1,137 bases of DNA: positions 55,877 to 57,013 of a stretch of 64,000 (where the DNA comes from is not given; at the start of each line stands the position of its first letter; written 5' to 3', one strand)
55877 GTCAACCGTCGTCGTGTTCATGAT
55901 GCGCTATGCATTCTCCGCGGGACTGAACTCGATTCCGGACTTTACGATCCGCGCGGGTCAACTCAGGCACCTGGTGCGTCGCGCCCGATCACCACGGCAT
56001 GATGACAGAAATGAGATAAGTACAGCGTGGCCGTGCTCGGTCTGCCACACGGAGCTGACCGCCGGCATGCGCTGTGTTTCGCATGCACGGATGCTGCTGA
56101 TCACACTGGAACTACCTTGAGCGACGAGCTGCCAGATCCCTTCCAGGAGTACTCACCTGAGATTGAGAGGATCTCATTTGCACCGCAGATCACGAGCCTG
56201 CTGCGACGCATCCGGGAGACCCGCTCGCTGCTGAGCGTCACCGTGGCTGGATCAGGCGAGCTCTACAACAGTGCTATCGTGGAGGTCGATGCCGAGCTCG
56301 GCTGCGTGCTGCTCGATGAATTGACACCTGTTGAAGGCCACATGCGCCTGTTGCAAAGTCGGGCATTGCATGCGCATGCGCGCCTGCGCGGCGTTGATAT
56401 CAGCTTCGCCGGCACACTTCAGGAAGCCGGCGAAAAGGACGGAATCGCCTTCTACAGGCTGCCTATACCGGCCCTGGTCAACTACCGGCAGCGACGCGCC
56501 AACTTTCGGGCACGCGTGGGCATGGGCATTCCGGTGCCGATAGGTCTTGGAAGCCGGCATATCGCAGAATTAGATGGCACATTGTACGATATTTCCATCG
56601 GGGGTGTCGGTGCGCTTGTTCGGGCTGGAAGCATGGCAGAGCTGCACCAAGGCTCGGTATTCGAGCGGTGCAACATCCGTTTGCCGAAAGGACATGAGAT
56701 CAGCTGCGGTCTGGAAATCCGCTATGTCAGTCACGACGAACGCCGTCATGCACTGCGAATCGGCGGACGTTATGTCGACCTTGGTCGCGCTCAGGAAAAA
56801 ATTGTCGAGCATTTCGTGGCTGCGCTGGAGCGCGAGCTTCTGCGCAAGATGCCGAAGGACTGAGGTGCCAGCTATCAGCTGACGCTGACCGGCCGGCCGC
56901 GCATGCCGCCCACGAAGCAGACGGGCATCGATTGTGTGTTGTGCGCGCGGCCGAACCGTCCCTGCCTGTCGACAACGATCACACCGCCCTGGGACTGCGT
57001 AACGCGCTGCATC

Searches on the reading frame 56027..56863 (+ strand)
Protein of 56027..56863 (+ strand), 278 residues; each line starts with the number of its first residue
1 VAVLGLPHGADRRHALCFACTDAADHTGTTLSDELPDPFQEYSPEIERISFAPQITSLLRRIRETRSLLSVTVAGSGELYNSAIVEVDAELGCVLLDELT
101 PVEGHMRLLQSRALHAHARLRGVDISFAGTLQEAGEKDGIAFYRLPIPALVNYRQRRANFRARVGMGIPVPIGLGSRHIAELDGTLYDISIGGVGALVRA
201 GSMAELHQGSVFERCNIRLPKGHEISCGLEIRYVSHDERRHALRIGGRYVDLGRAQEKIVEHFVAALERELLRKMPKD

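Call 55: search_protein_families(library=pfam, proteins=[window:56027-56863:+], max_evalue=0.01)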
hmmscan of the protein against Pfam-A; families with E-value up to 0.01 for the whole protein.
window:56027-56863:+ (278 aa): 2 families
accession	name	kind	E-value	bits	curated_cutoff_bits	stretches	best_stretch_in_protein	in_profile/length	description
PF07317.18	PilZN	-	1.9e-16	60.3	23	1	53-151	7-105/107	Flagellar regulator YcgR, PilZN domain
PF07238.19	PilZ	-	1.8e-08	35.1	22.5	1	155-265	1-101/102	PilZ domain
